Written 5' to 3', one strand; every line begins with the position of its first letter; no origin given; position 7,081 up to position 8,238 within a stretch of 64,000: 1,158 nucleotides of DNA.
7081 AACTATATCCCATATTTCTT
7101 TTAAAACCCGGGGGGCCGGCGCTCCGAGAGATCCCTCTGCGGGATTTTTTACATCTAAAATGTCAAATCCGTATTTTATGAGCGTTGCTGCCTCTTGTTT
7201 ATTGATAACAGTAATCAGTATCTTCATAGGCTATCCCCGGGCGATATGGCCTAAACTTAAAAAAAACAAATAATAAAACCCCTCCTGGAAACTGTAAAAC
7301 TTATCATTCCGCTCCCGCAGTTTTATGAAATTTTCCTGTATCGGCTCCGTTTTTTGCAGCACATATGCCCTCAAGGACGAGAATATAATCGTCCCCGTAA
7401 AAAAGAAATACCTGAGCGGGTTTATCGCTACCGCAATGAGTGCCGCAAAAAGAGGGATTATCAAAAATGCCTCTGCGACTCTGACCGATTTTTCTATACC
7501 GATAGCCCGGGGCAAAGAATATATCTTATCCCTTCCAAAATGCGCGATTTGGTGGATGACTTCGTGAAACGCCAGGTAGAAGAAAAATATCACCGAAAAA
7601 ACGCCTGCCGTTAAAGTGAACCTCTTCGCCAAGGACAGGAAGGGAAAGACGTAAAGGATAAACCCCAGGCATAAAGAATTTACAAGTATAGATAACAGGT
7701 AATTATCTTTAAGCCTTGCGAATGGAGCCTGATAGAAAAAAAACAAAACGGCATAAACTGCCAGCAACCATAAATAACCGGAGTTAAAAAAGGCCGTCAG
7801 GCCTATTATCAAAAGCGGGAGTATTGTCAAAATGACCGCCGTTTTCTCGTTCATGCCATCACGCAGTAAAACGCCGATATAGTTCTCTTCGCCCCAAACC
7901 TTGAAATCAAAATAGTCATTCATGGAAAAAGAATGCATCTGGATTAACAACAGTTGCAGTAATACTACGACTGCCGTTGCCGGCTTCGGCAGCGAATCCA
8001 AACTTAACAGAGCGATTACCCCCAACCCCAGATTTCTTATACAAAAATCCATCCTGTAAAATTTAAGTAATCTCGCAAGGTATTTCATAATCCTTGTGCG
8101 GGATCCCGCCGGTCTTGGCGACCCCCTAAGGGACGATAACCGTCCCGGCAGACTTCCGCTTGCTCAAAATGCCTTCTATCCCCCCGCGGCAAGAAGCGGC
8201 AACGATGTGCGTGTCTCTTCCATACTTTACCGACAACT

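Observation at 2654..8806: Archaeal-type methanofuran 'furan-arm' genes (MfnB, MfnE-like, MfnF-like) combined with radical SAM, HAD and UbiA-like genes in one bacterial operon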

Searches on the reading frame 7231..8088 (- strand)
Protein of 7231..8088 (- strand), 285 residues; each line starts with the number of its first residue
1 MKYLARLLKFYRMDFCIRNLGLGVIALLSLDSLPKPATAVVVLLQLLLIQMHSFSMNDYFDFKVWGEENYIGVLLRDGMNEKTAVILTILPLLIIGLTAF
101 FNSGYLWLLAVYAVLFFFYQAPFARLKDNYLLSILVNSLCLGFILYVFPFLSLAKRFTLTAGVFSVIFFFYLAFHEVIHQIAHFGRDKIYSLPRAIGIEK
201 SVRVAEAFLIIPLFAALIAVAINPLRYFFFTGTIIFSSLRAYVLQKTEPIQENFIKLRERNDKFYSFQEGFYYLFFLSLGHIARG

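Call 3: search_protein_families(library=pfam, proteins=[window:7231-8088:-], max_evalue=0.01)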
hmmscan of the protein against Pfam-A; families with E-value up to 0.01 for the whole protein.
window:7231-8088:- (285 aa): 1 family
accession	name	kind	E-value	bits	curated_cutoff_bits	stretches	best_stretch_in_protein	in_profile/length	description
PF01040.23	UbiA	-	1.5e-10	41.3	34.2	1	26-240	9-227/250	UbiA prenyltransferase family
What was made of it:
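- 7231..8088 (-): Divergent UbiA-superfamily integral membrane transferase. This is the defining element of the variant and the inferred replacement for MfnF. PF01040, 41.3 bits (cutoff 34.2) (call 3).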

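Call 4: search_protein_families(library=ncbifam, proteins=[window:7231-8088:-], max_evalue=0.01)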
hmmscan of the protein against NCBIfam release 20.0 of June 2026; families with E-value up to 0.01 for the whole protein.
window:7231-8088:- (285 aa): 3 families
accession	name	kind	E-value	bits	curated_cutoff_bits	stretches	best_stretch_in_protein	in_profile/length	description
NF009523.0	PRK12884.1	equivalog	1.2e-07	31.2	269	1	8-244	8-243/279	prenyltransferase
NF009522.0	PRK12883.1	equivalog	6.2e-06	25.9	353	1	21-222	20-220/279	geranylgeranylglycerol-phosphate geranylgeranyltransferase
NF009926.0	PRK13387.1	equivalog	0.0039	16.3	316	1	22-113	24-122/317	1,4-dihydroxy-2-naphthoate polyprenyltransferase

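Call 26: find_homologous_proteins(query=window:7231-8088:-, max_evalue=0.00001)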
Query window:7231-8088:- (285 aa): 17 proteins with E <= 0.00001 among 6542 candidates.
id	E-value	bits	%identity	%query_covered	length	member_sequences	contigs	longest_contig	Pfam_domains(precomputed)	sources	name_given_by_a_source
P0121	7.8e-171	585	95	100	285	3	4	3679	PF01040.24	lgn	-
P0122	1.5e-100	354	59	97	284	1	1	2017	PF01040.24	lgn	-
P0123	2.7e-94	334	57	96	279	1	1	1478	PF01040.24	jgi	jgi:hypothetical protein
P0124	1.8e-93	331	56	95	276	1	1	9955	PF01040.24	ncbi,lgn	ncbi:MAG: UbiA family prenyltransferase [Candidatus Omnitrophota bacterium]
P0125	5.3e-93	330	58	93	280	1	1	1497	-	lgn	-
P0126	2.9e-87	311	56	94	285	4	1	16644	PF01040.24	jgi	-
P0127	1.9e-79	285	52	96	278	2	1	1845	PF01040.24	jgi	jgi:4-hydroxybenzoate polyprenyltransferase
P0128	1.5e-78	282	51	96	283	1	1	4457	PF01040.24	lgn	-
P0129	2.4e-74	268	49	96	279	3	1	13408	-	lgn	-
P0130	7.9e-74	267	50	96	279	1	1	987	PF01040.24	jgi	jgi:hypothetical protein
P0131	4.3e-73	264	48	96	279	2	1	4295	PF01040.24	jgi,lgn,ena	-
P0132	2.0e-72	262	48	95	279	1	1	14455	PF01040.24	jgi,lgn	-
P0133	1.1e-69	253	50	95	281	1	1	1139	PF01040.24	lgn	-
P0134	9.9e-67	243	53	78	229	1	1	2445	PF01040.24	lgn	-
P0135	3.2e-59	219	44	97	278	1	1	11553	PF01040.24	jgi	jgi:4-hydroxybenzoate polyprenyltransferase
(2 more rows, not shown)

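Call 34: search_protein_representatives(alignment_id=A1)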
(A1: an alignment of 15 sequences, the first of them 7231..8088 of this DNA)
Query: 15 sequences, 280 profile positions. Proteins with E-value up to 0.001 (for the whole library): 264; up to 1e-10: 81; up to 1e-30: 39. The best 150 are listed.
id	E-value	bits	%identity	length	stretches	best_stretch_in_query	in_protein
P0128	8.9e-120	415.8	-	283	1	3-279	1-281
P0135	2.3e-108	378.4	-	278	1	1-278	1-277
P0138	1.5e-100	352.8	-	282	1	3-277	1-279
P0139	2.7e-97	342.1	-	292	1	3-278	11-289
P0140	5.9e-92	324.5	-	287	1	3-275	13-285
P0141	1.6e-85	303.5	-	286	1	2-279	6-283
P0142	5.7e-75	268.8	-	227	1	54-279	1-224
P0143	1.6e-74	267.3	-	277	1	3-278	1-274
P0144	5.0e-72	259.1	-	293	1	5-276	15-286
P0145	3.1e-67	243.4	-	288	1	3-277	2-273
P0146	2.1e-64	234.2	-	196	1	3-186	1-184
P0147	1.5e-63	231.3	-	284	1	3-277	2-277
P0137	1.0e-61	225.3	-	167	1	3-168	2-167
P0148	3.0e-60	220.5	-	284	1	3-276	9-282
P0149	6.2e-60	219.5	-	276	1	6-277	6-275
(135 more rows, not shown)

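Call 37: find_related_loci(query=A1, collection=genome_contigs, flank=10000)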
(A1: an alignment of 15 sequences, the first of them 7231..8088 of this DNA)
Query A1 (285 aa) in genome_contigs; peptide patterns used: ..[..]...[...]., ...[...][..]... (x = any residue, [..] = any of these).
168 stretches matched a pattern; 5 encode a relative of the query (tblastn E <= 1e-3); 5 distinct loci.
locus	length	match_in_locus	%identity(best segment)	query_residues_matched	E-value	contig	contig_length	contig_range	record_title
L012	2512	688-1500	55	6-274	3e-92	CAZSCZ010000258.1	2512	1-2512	MAG TPA_asm: uncultured Spirochaetia bacterium isolate binchicken_co256_261 genome assembly, contig: NODE_153972_length_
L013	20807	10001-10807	51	6-274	3e-85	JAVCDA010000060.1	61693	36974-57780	MAG: Candidatus Saelkia tenebricola isolate MAG_3300035698_749 Ga0374944_490781, whole genome shotgun sequence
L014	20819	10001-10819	42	3-277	2e-65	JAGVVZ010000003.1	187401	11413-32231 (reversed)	MAG: Candidatus Aenigmatarchaeota archaeon isolate RIFCSPHIGHO2_02_FULL_35_12 rifcsphigho2_02_scaffold_55, whole genome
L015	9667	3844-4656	43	9-276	2e-60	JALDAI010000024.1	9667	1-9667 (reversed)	MAG: Candidatus Nanoanaerosalina archaeon isolate NHA24 k141_923317_length_9667_cov_28.1505, whole genome shotgun sequen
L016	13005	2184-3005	35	9-282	1e-39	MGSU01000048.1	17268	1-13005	MAG: Deltaproteobacteria bacterium RIFOXYA12_FULL_61_11 rifixya3_full_scaffold_1646, whole genome shotgun sequence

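Call 41: search_protein_families(library=pfam, proteins=[L014:2690-4861:-, L014:4894-5277:-, L014:6118-6921:-, L014:7091-8161:+, L014:8198-9970:+, L014:12442-13209:-, L014:13210-14472:-, L014:15021-16862:-, L014:16873-18138:-, L014:18162-19385:-], max_evalue=0.001)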
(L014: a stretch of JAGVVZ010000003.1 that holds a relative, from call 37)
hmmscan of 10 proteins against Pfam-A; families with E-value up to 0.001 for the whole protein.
L014:2690-4861:- (723 aa): 1 family
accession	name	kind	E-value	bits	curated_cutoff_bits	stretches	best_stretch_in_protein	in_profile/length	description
PF10131.15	PTPS_related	-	2.5e-35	122.5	26.4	1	81-595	1-466/621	6-pyruvoyl-tetrahydropterin synthase related domain; membrane protein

L014:4894-5277:- (127 aa): 2 families
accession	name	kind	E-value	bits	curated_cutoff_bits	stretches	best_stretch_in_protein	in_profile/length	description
PF00892.27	EamA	-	7.5e-05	23.5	28.2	1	53-124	63-134/135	EamA-like transporter family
PF10639.15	TMEM234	-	0.00087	19.8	30.1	0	41-123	30-112/113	Putative transmembrane family 234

L014:6118-6921:- (267 aa): 1 family
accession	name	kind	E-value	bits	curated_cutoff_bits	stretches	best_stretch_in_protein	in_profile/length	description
PF00121.24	TIM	-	2.9e-24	86.4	20.1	1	4-206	55-243/245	Triosephosphate isomerase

L014:7091-8161:+ (356 aa): 5 families
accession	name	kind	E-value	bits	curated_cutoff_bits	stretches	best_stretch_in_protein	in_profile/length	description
PF00478.31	IMPDH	-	1.1e-95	321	25.6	1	16-335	2-335/345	IMP dehydrogenase / GMP reductase domain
PF03060.21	NMO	-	2.4e-17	63.8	28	2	39-107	2-68/331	Nitronate monooxygenase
PF01070.24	FMN_dh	-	6e-13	49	24.9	1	135-237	207-302/350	FMN-dependent dehydrogenase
PF01645.23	Glu_synthase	-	1e-05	25.4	20.4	1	162-237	227-304/369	Conserved region in glutamate synthase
PF00977.27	His_biosynth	-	1.1e-05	25.4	23.6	1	200-239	65-104/228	Histidine biosynthesis protein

L014:8198-9970:+ (590 aa): 3 families
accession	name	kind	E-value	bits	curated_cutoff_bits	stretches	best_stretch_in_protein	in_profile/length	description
PF00733.27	Asn_synthase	-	1.4e-37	130.6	21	1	229-575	3-351/354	Asparagine synthase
PF13537.11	GATase_7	-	7.1e-18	65.2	25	1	61-158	19-122/123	Glutamine amidotransferase domain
PF13522.11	GATase_6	-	5.7e-10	39.8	27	1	62-153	35-130/130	Glutamine amidotransferase domain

L014:12442-13209:- (255 aa): 2 families
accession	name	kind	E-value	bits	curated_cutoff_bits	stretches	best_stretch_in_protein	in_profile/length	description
PF08241.18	Methyltransf_11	-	1.3e-08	35.7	21.2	1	57-146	5-94/95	Methyltransferase domain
PF13649.12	Methyltransf_25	-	5.7e-06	27.4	27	1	71-143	22-97/97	Methyltransferase domain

L014:13210-14472:- (420 aa): 2 families
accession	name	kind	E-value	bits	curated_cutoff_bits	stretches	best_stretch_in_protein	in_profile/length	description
PF02784.22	Orn_Arg_deC_N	-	5e-26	92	23.4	1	39-292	8-246/247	Pyridoxal-dependent decarboxylase, pyridoxal binding domain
PF00278.28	Orn_DAP_Arg_deC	-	6.8e-09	36.3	23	1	239-376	5-95/95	Pyridoxal-dependent decarboxylase, C-terminal sheet domain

L014:15021-16862:- (613 aa): 5 families
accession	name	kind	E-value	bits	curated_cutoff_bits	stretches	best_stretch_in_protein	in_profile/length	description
PF00733.27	Asn_synthase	-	4.5e-39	135.5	21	1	230-594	4-350/354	Asparagine synthase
PF13537.11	GATase_7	-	2.9e-15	56.8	25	1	88-157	50-121/123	Glutamine amidotransferase domain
PF13522.11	GATase_6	-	2.8e-08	34.3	27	1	89-153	66-130/130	Glutamine amidotransferase domain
PF06508.19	QueC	-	0.00012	22.1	22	1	248-306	4-61/210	Queuosine biosynthesis protein QueC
PF24167.1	DUF7411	-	0.00088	19.3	28.7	0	245-325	2-78/194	Family of unknown function (DUF7411)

L014:16873-18138:- (421 aa): 1 family
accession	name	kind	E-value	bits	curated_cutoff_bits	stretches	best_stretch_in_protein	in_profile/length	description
PF00291.31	PALP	-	3e-37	129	35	1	72-407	4-295/295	Pyridoxal-phosphate dependent enzyme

L014:18162-19385:- (407 aa): 0 families

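Call 42: search_protein_families(library=pfam, proteins=[L016:322-1635:+, L016:1583-2149:+, L016:4830-6221:+, L016:6288-7790:+, L016:7846-8943:-, L016:9153-10703:+, L016:10837-12372:+, L016:12419-12997:-], max_evalue=0.001)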
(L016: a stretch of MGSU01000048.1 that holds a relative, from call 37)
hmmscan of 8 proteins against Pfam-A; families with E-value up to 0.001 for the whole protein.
L016:322-1635:+ (437 aa): 1 family
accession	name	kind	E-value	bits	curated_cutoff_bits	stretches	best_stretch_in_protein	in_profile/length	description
PF00501.34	AMP-binding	-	0.00014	21.3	29.9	1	92-258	166-331/384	AMP-binding enzyme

L016:1583-2149:+ (188 aa): 0 families

L016:4830-6221:+ (463 aa): 0 families

L016:6288-7790:+ (500 aa): 1 family
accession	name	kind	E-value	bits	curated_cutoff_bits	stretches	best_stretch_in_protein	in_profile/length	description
PF04055.27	Radical_SAM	-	4.6e-15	56.6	29.5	1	214-375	2-166/166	Radical SAM superfamily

L016:7846-8943:- (365 aa): 8 families
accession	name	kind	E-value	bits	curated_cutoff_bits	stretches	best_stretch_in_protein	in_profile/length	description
PF05175.20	MTS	-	1.3e-10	41.6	23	1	147-232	22-107/170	Methyltransferase small domain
PF13847.12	Methyltransf_31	-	5.5e-10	39.5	27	1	163-275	7-109/145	Methyltransferase domain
PF08241.18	Methyltransf_11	-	1e-07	32.9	21.2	1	164-228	1-65/95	Methyltransferase domain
PF13649.12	Methyltransf_25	-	1.7e-07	32.2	27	1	164-229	2-70/97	Methyltransferase domain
PF06325.19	PrmA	-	1.1e-06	28.8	22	1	164-230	166-233/296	Ribosomal protein L11 methyltransferase (PrmA)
PF13489.12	Methyltransf_23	-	1.3e-06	28.7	27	1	158-228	21-86/164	Methyltransferase domain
PF08242.18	Methyltransf_12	-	3.5e-05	24.9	30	1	164-229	1-71/98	Methyltransferase domain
PF01135.25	PCMT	-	0.00092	19.5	20.3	0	132-218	49-135/210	Protein-L-isoaspartate(D-aspartate) O-methyltransferase (PCMT)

L016:9153-10703:+ (516 aa): 1 family
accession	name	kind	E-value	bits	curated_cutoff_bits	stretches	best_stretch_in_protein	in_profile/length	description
PF04055.27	Radical_SAM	-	1.9e-15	57.9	29.5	1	230-389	2-164/166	Radical SAM superfamily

L016:10837-12372:+ (511 aa): 1 family
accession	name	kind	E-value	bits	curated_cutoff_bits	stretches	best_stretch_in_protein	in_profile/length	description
PF04055.27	Radical_SAM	-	8.7e-12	46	29.5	1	226-386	2-165/166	Radical SAM superfamily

L016:12419-12997:- (192 aa): 0 families

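Call 50: search_solved_structures(query=A1, max_evalue=1, show_alignments=2)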
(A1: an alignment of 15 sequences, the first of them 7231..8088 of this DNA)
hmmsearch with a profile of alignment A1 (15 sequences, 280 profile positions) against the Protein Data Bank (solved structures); distinct sequences matched with E-value up to 1: 1.
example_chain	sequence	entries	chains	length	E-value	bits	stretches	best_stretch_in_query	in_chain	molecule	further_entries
4q63_A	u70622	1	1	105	0.46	13.2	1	8-86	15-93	Uncharacterized protein Lpg0364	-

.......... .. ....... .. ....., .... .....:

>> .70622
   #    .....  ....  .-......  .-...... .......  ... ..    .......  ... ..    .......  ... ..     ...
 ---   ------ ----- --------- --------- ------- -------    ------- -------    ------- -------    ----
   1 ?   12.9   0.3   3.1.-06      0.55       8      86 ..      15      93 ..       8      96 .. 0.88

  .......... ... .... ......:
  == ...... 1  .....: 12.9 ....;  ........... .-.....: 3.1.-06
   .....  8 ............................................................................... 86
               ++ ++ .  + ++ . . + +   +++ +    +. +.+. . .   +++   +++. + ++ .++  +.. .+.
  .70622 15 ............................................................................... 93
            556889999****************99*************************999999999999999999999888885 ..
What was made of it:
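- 7231..8088 (-): A profile of the clade finds no solved UbiA structure by sequence (call 50).
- Tried and rejected: It gave no UbiA hit even at E<=1 (call 50).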

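Call 60: predict_structure(alignment_id=A1)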
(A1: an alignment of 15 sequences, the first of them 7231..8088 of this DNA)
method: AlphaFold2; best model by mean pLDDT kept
length: 285 residues; sequences in the alignment: 15
mean_pLDDT: 92.4   pTM: 0.89
mean pLDDT of the five models: 92.4, 92.2, 92.0, 90.1, 84.9
residues with pLDDT >= 90: 232; 70-90: 47; 50-70: 6; < 50: 0
segments of 3 or more residues with pLDDT < 50: none
pLDDT, mean of each block of 10 residues (from residue 1): 87 93 95 92 96 96 90 95 96 91 86 95 89 95 96 94 98 95 81 94 97 98 96 97 94 88 79 94 79
secondary structure, 60 per line:
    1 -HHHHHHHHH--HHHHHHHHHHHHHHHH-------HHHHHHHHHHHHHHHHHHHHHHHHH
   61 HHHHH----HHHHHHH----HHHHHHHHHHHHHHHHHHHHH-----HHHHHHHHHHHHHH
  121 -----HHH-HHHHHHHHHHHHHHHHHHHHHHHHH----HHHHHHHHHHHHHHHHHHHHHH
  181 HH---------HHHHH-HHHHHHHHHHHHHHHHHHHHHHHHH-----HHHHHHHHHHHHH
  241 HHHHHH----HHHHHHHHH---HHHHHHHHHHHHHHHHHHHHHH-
elements in order: H2-10 H13-28 H36-65 H70-76 H81-101 H107-120 H130-154 H159-182 H192-196 H198-222 H228-246 H251-259 H263-284

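Call 63: fold_search(model_id=the predicted structure, library=pdb)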
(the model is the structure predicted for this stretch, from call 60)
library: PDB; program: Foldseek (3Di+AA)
matches with E <= 10: 390; with E <= 0.001: 12
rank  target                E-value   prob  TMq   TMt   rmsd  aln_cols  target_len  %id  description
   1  6m31_A                9.7e-06  1.00  0.71  0.73   4.3       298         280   15  Structural and Functional Insights into an Archaeal Lipid Synthase (released 2021-02-03)
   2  7bpu_A                1.9e-05  1.00  0.70  0.71   4.2       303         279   16  Structural and mechanistic insights into the biosynthesis of Digeranylgeranylglyceryl phosphate synthase in membranes (released 2021-04-14)
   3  4tq4_D                5.0e-05  1.00  0.76  0.75   3.8       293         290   14  Structure of a UbiA homolog from Archaeoglobus fulgidus bound to DMAPP and Mg2+ (released 2014-07-16)
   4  4tq3_A                8.5e-05  1.00  0.76  0.77   3.8       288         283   14  Structure of a UbiA homolog from Archaeoglobus fulgidus bound to GPP and Mg2+ (released 2014-07-16)
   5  4tq6_B                9.6e-05  1.00  0.73  0.78   4.1       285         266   14  Structure of a UbiA homolog from Archaeoglobus fulgidus bound to Cd2+ (released 2014-07-16)
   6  4tq4_C                9.6e-05  1.00  0.76  0.75   3.8       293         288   14  Structure of a UbiA homolog from Archaeoglobus fulgidus bound to DMAPP and Mg2+ (released 2014-07-16)
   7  4tq3_B                1.1e-04  1.00  0.77  0.77   3.7       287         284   14  Structure of a UbiA homolog from Archaeoglobus fulgidus bound to GPP and Mg2+ (released 2014-07-16)
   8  4tq6_A                1.2e-04  1.00  0.73  0.78   3.8       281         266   13  Structure of a UbiA homolog from Archaeoglobus fulgidus bound to Cd2+ (released 2014-07-16)
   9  4tq5                  1.5e-04  1.00  0.76  0.78   3.7       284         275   14  Structure of a UbiA homolog from Archaeoglobus fulgidus (released 2014-07-16)
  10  4tq4_B                2.7e-04  1.00  0.76  0.75   3.8       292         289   13  Structure of a UbiA homolog from Archaeoglobus fulgidus bound to DMAPP and Mg2+ (released 2014-07-16)
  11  4tq4_A                3.2e-04  1.00  0.77  0.76   3.8       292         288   14  Structure of a UbiA homolog from Archaeoglobus fulgidus bound to DMAPP and Mg2+ (released 2014-07-16)
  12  8djk_B                3.8e-04  1.00  0.61  0.61   5.5       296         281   14  HMGCR-UBIAD1 Complex State 2 (released 2022-08-03)
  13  4od4_A                1.9e-03  1.00  0.65  0.67   5.4       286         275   16  Apo structure of a UbiA homolog from Aeropyrum pernix K1 (released 2014-03-19)
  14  4od5_A                2.0e-03  1.00  0.66  0.68   5.1       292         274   14  Substrate-bound structure of a UbiA homolog from Aeropyrum pernix K1 (released 2014-03-19)
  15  8j8j_A                3.6e-02  1.00  0.69  0.68   5.3       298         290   14  Membrane bound PRTase, C3 symmetry, donor bound (released 2024-02-07)
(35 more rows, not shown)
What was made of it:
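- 7231..8088 (-): The AF2 model has pLDDT 92.4, and Foldseek TM is 0.71-0.77 to DGGGP synthase 6M31/7BPU and AfUbiA 4TQ3, at 13-16% identity (calls 60, 63).
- On UbiA prenyltransferase superfamily (PF01040): AF2 pLDDT 92.4; TM 0.71-0.77 to 6M31, 7BPU and 4TQ3 (calls 60, 63).
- On DGGGP synthase (NF009522): Identity to the solved DGGGPS structures is 15-16% (call 63).
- Closest known: Archaeal ether-lipid formation by GGGP synthase. Same: The membrane enzyme's closest solved folds are DGGGP synthases 6M31 and 7BPU (TM about 0.71, call 63).
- Closest known: Membrane phosphoribosyltransferase of the UbiA family. Different: The structural match is weaker (TM 0.69, E 0.04, call 63).
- The closest folds are DGGGP synthase, AfUbiA and UBIAD1 (call 63).
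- Tried and rejected: The fold had to be shown by AF2 plus Foldseek (calls 60, 63).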

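Call 66: find_encoding_contigs(protein=P0126, flank=10000, max_places=1)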
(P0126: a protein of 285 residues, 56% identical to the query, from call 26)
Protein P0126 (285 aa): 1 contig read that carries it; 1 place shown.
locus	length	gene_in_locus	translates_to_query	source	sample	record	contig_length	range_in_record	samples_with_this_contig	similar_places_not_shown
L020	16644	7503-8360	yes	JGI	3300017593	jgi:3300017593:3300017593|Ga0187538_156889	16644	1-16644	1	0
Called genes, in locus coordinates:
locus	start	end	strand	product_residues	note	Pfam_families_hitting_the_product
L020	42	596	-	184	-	PF01790:LGT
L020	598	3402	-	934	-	PF13098:Thioredoxin_2 (faint), PF13462:Thioredoxin_4 (faint)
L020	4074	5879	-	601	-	PF13522:GATase_6, PF13537:GATase_7, PF00733:Asn_synthase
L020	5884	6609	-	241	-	PF04476:4HFCP_synth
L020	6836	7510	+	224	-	PF00696:AA_kinase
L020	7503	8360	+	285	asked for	PF01040:UbiA (weak)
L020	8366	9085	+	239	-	PF00977:His_biosynth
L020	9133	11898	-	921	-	-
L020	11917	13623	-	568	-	-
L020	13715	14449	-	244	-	PF01522:Polysacc_deac_1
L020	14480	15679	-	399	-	-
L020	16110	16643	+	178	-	?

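Call 67: find_encoding_contigs(protein=P0132, flank=10000, max_places=1)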
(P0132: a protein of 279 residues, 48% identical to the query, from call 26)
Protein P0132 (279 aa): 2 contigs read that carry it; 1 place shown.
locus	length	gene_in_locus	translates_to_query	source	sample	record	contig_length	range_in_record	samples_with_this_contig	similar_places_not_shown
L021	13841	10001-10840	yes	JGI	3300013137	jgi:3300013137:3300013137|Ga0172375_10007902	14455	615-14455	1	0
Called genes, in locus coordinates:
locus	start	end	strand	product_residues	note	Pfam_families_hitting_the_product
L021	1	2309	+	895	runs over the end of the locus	PF01074:Glyco_hydro_38N, PF07748:Glyco_hydro_38C, PF17677:Glyco_hydro38C2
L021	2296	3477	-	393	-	-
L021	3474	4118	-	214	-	PF01522:Polysacc_deac_1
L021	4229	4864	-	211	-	PF13489:Methyltransf_23, PF08242:Methyltransf_12 (faint)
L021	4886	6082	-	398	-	-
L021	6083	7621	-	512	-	PF02310:B12-binding, PF04055:Radical_SAM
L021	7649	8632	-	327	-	PF00535:Glycos_transf_2, PF10111:Glyco_tranf_2_2 (faint), PF13641:Glyco_tranf_2_3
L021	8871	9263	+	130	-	-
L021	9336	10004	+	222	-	PF00696:AA_kinase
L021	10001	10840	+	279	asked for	PF01040:UbiA (weak)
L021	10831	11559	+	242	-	PF00977:His_biosynth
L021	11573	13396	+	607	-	PF13522:GATase_6, PF13537:GATase_7, PF00733:Asn_synthase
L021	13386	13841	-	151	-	?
